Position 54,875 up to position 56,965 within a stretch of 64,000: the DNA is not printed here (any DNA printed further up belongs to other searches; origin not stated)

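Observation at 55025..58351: B12-binding radical SAM enzyme with four exact 29-residue C-terminal repeats, paired with a second KAS II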

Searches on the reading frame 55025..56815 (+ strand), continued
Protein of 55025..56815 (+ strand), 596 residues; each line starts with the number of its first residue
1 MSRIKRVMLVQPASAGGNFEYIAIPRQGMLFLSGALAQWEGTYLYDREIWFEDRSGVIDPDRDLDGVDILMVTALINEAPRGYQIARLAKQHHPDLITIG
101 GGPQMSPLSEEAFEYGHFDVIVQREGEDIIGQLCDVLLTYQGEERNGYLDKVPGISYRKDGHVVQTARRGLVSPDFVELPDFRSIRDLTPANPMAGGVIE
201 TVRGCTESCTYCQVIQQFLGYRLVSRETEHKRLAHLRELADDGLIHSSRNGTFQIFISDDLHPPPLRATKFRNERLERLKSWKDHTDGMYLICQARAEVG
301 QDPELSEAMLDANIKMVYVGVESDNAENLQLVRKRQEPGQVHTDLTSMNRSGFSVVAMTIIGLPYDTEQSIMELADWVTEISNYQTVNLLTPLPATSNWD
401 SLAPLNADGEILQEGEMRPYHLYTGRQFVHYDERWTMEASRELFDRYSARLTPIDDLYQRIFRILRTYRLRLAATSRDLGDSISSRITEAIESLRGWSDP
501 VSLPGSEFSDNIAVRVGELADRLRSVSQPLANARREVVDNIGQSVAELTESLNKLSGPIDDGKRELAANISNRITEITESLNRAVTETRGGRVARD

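Call 26: predict_structure(alignment_id=A1)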
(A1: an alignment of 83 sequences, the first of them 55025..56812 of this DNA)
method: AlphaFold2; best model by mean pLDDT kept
length: 596 residues; sequences in the alignment: 83
mean_pLDDT: 82.4   pTM: 0.77
mean pLDDT of the five models: 82.4, 81.7, 81.1, 81.1, 80.5
residues with pLDDT >= 90: 372; 70-90: 76; 50-70: 67; < 50: 81
segments of 3 or more residues with pLDDT < 50: 467-484, 494-512, 525-541, 558-567, 584-596
pLDDT, mean of each block of 10 residues (from residue 1): 92 74 76 97 97 88 97 93 97 98 93 96 95 98 95 96 92 94 94 90 89 81 95 97 92 92 87 95 95 94 97 96 94 91 96 95 96 96 94 88 95 93 93 97 96 76 53 38 50 46 43 51 47 44 54 52 50 55 47 33
secondary structure, 60 per line:
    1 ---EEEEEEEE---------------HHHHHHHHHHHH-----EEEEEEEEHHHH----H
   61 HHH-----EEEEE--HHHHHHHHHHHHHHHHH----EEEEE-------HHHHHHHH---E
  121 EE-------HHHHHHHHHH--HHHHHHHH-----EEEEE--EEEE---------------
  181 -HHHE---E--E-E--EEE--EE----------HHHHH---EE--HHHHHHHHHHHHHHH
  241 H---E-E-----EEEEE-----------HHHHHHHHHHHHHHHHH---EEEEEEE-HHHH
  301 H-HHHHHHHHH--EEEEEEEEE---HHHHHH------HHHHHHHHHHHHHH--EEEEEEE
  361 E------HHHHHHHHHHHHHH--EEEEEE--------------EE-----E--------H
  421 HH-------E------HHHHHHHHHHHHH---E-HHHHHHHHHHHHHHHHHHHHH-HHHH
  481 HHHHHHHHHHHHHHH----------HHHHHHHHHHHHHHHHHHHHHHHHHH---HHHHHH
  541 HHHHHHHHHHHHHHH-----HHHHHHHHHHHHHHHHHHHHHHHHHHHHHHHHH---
elements in order: E4-11 H27-38 E44-51 H52-55 H60-63 E69-73 H76-92 E97-101 H109-116 E120-122 H130-139 H142-149 E155-159 E162-165 E197-199 H214-218 H226-241 E253-257 H269-285 E289-295 H297-301 H303-311 E314-322 H326-331 H338-351 E354-361 H368-381 E384-389 H437-449 H455-475 H477-495 H506-531 H535-555 H561-593

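Call 28: search_solved_structures(query=window:55025-56812:+, max_evalue=0.001)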
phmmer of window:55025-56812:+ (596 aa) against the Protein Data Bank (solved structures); distinct sequences matched with E-value up to 0.001: 3.
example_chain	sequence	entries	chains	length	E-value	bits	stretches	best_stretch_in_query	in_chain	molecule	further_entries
9ccb_A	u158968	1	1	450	5.4e-12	48.4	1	99-418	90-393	Radical SAM core domain-containing protein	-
6fd2_B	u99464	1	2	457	3.9e-06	29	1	272-397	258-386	Putative apramycin biosynthetic oxidoreductase 4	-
7kdx_A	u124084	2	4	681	9e-06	27.8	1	67-213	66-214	Methyltransferase TokK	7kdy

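Call 29: fold_search(model_id=the predicted structure, library=pdb)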
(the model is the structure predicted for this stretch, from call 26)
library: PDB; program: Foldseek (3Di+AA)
matches with E <= 10: 1412; with E <= 0.001: 86
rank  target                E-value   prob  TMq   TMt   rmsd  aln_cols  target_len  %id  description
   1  6fd2_B                1.2e-18  1.00  0.54  0.70   9.7       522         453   20  Radical SAM 1,2-diol dehydratase AprD4 in complex with its substrate paromamine (released 2018-01-17)
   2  9ccb                  2.1e-18  1.00  0.50  0.70   9.2       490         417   18  X-ray crystal structure of methyl-coenzyme M reductase glutamine methylase (MgmA) from Methanothermobacter marburgensis  (released 2025-01-01)
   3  6fd2_A                4.9e-18  1.00  0.55  0.70   4.5       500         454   20  Radical SAM 1,2-diol dehydratase AprD4 in complex with its substrate paromamine (released 2018-01-17)
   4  9n1b                  9.7e-17  1.00  0.51  0.49  15.5       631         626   14  Crystal structure of CysS from Corallococcus sp. CA054B with 5'-deoxyadenosine, methionine, and pantetheinylated 3-metho (released 2026-01-28)
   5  5ul3                  1.3e-16  1.00  0.50  0.41  18.9       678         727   16  Structure of Cobalamin-dependent S-adenosylmethionine radical enzyme OxsB with aqua-cobalamin bound (released 2017-04-19)
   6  5ul4                  1.8e-16  1.00  0.50  0.42  18.4       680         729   17  Structure of Cobalamin-dependent S-adenosylmethionine radical enzyme OxsB with aqua-cobalamin and S-adenosylmethionine b (released 2017-04-19)
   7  7kdy_B                2.2e-16  1.00  0.52  0.47  16.0       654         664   15  Crystal structure of Streptomyces tokunonesis TokK with hydroxycobalamin, 5'-deoxyadenosine, methionine, and (2R)-pant (released 2022-01-12)
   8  9n1d                  2.3e-16  1.00  0.52  0.49  15.4       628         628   13  Crystal structure of CysS from Corallococcus sp. CA054B with 5'-deoxyadenosine and methionine bound (released 2026-01-28)
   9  9n1c                  5.1e-16  1.00  0.52  0.50  14.7       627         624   13  Crystal structure of CysS from Corallococcus sp. CA054B with 5'-deoxyadenosine, methionine, and pantetheinylated 3-ethox (released 2026-01-28)
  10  6wte_A                6.0e-16  1.00  0.54  0.56   7.3       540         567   14  Structure of radical S-adenosylmethionine methyltransferase, TsrM, from Kitasatospora setae with cobalamin and [4Fe-4S (released 2020-12-23)
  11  6wte_B                9.3e-16  1.00  0.54  0.60   6.4       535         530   15  Structure of radical S-adenosylmethionine methyltransferase, TsrM, from Kitasatospora setae with cobalamin and [4Fe-4S (released 2020-12-23)
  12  5ul2                  9.8e-16  1.00  0.50  0.42  18.8       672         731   17  Structure of Apo, SeMet-labeled Cobalamin-dependent S-adenosylmethionine radical enzyme OxsB (released 2017-04-19)
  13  7kdx_B                1.2e-15  1.00  0.53  0.48  15.8       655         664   17  Crystal structure of Streptomyces tokunonesis TokK with hydroxycobalamin, 5'-deoxyadenosine, and methionine (released 2022-01-12)
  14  7kdy_A                1.5e-15  1.00  0.52  0.48  14.7       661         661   15  Crystal structure of Streptomyces tokunonesis TokK with hydroxycobalamin, 5'-deoxyadenosine, methionine, and (2R)-pant (released 2022-01-12)
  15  6wtf_A                4.4e-15  1.00  0.48  0.53   4.7       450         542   16  Structure of radical S-adenosylmethionine methyltransferase, TsrM, from Kitasatospora setae with tryptophan substrate  (released 2020-12-23)
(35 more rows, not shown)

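Call 30: find_encoding_contigs(protein=P0125, flank=8000, max_places=4)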
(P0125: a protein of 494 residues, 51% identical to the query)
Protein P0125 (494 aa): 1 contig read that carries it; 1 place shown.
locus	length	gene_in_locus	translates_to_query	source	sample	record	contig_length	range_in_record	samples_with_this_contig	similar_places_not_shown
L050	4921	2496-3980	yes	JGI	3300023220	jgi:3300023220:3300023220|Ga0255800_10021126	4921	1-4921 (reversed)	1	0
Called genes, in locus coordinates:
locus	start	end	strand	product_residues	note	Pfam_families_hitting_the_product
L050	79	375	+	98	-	-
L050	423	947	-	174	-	-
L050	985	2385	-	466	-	PF01406:tRNA-synt_1e, PF09334:tRNA-synt_1g, PF00133:tRNA-synt_1 (weak), PF09334:tRNA-synt_1g (weak), PF01921:tRNA-synt_1f (weak), PF09190:DALR_2, PF23493:CysS_C (faint)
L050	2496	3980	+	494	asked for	PF02310:B12-binding, PF04055:Radical_SAM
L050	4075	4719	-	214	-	PF01269:Fibrillarin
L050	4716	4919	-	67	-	?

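Call 31: find_encoding_contigs(protein=P0133, flank=8000, max_places=4)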
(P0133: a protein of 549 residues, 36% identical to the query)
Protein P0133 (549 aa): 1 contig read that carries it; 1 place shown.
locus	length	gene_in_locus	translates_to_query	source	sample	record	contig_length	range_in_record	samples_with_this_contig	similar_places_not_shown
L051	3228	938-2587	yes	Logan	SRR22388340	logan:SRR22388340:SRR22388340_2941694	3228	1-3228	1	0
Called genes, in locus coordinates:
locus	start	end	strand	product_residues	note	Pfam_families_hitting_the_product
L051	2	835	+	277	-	?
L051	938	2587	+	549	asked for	PF02310:B12-binding (weak), PF04055:Radical_SAM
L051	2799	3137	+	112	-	PF01248:Ribosomal_L7Ae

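Call 32: find_encoding_contigs(protein=P0124, flank=8000, max_places=4)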
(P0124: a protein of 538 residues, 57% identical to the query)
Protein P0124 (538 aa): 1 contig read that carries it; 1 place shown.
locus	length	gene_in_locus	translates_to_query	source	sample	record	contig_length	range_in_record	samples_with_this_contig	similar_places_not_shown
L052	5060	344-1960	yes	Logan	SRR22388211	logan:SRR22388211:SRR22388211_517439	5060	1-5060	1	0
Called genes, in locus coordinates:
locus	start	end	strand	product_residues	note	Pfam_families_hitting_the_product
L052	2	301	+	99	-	?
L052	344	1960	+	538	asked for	PF02310:B12-binding (weak), PF04055:Radical_SAM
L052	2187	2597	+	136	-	-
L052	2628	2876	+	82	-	-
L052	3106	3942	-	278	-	PF14333:DUF4389 (weak)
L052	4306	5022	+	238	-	PF04294:VanW (weak)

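Call 33: list_cluster_members(proteins=[P0121, P0124, P0125, P0133, L050:985-2385:-, L050:4075-4719:-, L051:2799-3137:+, L052:3106-3942:-, L052:2187-2597:+])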
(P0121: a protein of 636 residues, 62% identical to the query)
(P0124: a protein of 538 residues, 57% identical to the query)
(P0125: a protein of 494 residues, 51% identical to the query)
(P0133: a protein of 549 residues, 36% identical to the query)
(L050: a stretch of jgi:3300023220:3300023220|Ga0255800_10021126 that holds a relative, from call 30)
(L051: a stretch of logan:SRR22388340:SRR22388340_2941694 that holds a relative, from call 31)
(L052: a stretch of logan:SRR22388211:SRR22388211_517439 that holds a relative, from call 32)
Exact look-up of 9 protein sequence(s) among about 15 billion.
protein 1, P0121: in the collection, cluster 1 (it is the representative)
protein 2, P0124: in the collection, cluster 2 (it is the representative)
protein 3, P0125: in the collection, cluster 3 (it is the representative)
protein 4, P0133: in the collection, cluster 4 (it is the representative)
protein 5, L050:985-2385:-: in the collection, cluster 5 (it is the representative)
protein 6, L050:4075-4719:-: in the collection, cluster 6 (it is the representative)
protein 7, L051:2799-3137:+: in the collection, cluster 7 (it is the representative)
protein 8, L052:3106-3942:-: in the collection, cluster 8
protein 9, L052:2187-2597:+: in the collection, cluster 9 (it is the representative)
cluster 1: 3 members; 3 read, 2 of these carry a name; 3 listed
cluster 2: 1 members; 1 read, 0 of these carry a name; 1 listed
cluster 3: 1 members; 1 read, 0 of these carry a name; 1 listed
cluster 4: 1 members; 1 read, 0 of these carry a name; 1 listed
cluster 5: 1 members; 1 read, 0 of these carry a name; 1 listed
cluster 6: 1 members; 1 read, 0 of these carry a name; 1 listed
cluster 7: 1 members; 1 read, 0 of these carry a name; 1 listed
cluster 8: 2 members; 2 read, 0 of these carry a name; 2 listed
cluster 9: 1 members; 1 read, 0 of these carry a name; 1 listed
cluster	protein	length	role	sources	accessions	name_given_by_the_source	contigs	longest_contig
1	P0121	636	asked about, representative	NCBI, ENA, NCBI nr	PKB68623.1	MAG: hypothetical protein BZY82_00110 [SAR202 cluster bacterium Io17-Chloro-G3]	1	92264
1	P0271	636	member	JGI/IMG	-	radical SAM superfamily enzyme YgiQ (UPF0313 family)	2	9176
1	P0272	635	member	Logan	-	-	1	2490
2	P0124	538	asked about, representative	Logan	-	-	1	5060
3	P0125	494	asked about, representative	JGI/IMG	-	-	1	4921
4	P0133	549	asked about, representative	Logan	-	-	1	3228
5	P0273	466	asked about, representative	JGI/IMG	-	-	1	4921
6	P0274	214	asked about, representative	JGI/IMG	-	-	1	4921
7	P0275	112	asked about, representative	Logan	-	-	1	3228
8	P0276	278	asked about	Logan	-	-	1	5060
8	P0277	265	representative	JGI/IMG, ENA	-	-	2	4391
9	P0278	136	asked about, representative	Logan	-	-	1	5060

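Call 34: search_protein_families(library=ncbifam, proteins=[P0273, P0274, P0275, P0276, P0278, L050:423-947:-, L051:2-835:+, L052:4306-5022:+, L052:2628-2876:+], max_evalue=0.001)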
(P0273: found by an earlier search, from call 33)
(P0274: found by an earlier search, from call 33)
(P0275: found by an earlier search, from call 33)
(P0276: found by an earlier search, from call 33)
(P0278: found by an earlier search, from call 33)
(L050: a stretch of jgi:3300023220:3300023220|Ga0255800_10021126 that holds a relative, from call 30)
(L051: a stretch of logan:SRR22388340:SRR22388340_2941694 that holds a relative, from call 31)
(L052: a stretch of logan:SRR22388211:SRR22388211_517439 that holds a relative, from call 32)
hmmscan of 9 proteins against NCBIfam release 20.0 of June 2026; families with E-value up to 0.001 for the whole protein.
P0273 (466 aa): 18 families
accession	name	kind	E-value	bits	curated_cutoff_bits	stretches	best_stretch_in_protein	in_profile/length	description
TIGR00435.1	cysS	equivalog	2.5e-153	511.5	340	1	3-464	1-465/466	cysteine--tRNA ligase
NF011108.0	PRK14536.1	equivalog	1.8e-125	419.6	780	1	1-465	1-490/490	cysteine--tRNA ligase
NF011107.0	PRK14534.1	equivalog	3e-88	296.9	744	1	1-464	1-480/481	cysteine--tRNA ligase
TIGR03447.1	mycothiol_MshC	equivalog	8.5e-77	258.7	485.1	1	2-394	17-398/411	cysteine--1-D-myo-inosityl 2-amino-2-deoxy-alpha-D-glucopyranoside ligase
TIGR00398.1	metG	equivalog_domain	2.6e-23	82.5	336.35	2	35-168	12-146/530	methionine--tRNA ligase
NF008957.0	PRK12300.1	subfamily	1.6e-17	62.8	677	1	254-401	609-760/946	leucine--tRNA ligase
NF008900.0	PRK12267.1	equivalog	1.8e-16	59.8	598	2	26-148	6-131/648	methionine--tRNA ligase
NF001100.0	PRK00133.1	equivalog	8.3e-14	51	587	2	257-383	316-454/676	methionine--tRNA ligase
TIGR00395.1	leuS_arch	equivalog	5.8e-10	37.8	648.5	1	253-383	602-740/938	leucine--tRNA ligase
NF008860.0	PRK11893.2-2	equivalog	2.9e-09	36.4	761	1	32-146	11-127/583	methionine--tRNA ligase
NF009687.0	PRK13208.1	equivalog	6.5e-09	34.5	738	1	259-344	522-598/801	valine--tRNA ligase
TIGR00467.1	lysS_arch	equivalog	1.9e-08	33.3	147.55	1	250-356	256-357/515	lysine--tRNA ligase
TIGR00396.1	leuS_bact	equivalog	2.1e-07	29.5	548.4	0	261-405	595-750/843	leucine--tRNA ligase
NF008863.0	PRK11893.2-5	equivalog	1.5e-06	27.1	551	0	38-137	21-122/531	methionine--tRNA ligase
TIGR00392.1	ileS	equivalog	3.9e-06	25.3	621.4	1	268-325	608-664/861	isoleucine--tRNA ligase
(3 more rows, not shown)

P0274 (214 aa): 5 families
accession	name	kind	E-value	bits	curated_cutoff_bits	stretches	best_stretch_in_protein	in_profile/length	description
NF003276.0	PRK04266.1-2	equivalog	7.9e-72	241.3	113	1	6-213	9-220/222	fibrillarin-like rRNA/tRNA 2'-O-methyltransferase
NF003275.0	PRK04266.1-1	equivalog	2.9e-62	209.9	339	1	22-212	38-230/233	fibrillarin-like rRNA/tRNA 2'-O-methyltransferase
NF003279.0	PRK04266.1-5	equivalog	4.4e-62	209.5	377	1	3-212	8-226/230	fibrillarin-like rRNA/tRNA 2'-O-methyltransferase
NF003277.0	PRK04266.1-3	equivalog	7.8e-53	179.5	254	1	23-213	34-225/226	fibrillarin-like rRNA/tRNA 2'-O-methyltransferase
NF003278.0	PRK04266.1-4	equivalog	2.6e-42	144.7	195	1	33-210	31-205/209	fibrillarin-like rRNA/tRNA 2'-O-methyltransferase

P0275 (112 aa): 7 families
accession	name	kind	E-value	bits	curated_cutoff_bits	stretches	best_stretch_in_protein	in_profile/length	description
TIGR03677.1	eL8_ribo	equivalog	2.9e-41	140.1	134.6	1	5-110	9-114/117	50S ribosomal protein L7Ae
NF010125.0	PRK13602.1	equivalog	7.5e-11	42.2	113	1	21-93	10-81/82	50S ribosomal protein L7ae-like protein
NF002172.0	PRK01018.1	equivalog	1.5e-10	41.1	77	1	14-102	8-95/101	50S ribosomal protein L30e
NF006622.0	PRK09190.1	equivalog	8.1e-09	35.2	184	1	3-105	98-204/227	RNA-binding protein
NF005825.0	PRK07714.1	equivalog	6e-08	32.8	113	1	14-102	10-96/102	YlxQ family RNA-binding protein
NF005585.0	PRK07283.1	equivalog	2.4e-06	27.6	107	1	10-100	7-94/100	YlxQ-related RNA-binding protein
NF004078.0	PRK05583.1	equivalog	9e-06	25.7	77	1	7-103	2-96/104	ribosomal protein L7Ae family protein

P0276 (278 aa): 0 families

P0278 (136 aa): 0 families

L050:423-947:- (174 aa): 0 families

L051:2-835:+ (277 aa): 4 families
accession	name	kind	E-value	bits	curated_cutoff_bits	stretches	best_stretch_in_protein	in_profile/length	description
TIGR02168.1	SMC_prok_B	equivalog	8.5e-05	20.5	567.35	1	9-260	236-482/1181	chromosome segregation protein SMC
TIGR02169.1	SMC_prok_A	equivalog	0.00026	18.8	729.4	0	8-262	678-932/1165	chromosome segregation protein SMC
NF041035.1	Rad50_Halo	equivalog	0.00036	19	1000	1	44-260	197-416/883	DNA double-strand break repair ATPase Rad50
NF045487.1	ASRP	equivalog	0.00093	17.9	300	0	7-146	333-467/593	archaea-specific SMC-related protein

L052:4306-5022:+ (238 aa): 0 families

L052:2628-2876:+ (82 aa): 0 families
